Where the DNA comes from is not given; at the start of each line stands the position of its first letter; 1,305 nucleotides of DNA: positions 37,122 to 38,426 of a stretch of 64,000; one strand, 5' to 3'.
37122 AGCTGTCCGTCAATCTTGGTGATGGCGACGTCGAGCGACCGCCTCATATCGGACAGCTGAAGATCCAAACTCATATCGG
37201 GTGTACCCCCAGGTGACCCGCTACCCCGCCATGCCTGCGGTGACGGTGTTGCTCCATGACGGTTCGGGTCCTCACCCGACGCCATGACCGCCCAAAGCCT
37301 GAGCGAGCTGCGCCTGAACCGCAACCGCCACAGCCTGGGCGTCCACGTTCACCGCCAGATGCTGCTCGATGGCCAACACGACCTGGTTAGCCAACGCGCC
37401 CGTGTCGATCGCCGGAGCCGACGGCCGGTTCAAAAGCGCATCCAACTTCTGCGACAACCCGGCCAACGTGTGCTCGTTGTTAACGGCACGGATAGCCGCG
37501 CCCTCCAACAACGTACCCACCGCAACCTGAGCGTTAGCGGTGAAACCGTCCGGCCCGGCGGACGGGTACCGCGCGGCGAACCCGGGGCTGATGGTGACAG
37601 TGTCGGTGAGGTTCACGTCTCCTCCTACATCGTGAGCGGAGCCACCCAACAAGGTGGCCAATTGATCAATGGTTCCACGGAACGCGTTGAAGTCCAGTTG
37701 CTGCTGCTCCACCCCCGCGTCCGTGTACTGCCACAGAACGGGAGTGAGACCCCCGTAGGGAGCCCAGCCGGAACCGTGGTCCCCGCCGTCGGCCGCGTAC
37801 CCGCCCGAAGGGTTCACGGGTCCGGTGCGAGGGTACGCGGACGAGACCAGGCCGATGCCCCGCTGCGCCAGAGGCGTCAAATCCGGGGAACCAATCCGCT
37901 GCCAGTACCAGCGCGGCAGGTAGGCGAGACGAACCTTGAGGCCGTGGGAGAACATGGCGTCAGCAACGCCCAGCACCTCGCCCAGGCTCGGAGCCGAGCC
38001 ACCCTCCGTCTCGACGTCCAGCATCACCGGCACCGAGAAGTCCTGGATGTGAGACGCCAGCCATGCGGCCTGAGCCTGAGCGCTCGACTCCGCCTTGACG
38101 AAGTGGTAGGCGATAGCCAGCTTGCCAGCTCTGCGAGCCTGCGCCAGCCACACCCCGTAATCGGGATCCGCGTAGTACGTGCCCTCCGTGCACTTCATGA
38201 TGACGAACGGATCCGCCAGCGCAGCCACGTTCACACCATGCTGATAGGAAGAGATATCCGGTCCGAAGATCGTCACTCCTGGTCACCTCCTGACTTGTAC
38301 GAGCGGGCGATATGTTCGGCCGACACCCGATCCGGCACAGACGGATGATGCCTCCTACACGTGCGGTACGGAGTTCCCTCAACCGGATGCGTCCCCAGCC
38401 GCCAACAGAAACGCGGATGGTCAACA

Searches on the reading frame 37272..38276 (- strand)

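Call 85: search_protein_families(library=phrogs, proteins=[window:37272-38276:-], max_evalue=0.00001)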
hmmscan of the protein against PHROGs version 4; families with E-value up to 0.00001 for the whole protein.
window:37272-38276:- (334 aa): 4 families
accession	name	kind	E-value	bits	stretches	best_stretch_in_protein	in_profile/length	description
phrog_3084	-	lysis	2e-44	153.4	1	1-216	157-370/468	endolysin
phrog_291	-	lysis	5.2e-22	79.3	1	3-94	113-210/509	endolysin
phrog_6745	-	lysis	2e-11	44.4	1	3-92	4-100/396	endolysin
phrog_6219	-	lysis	5.7e-11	43.5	1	7-95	6-101/326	endolysin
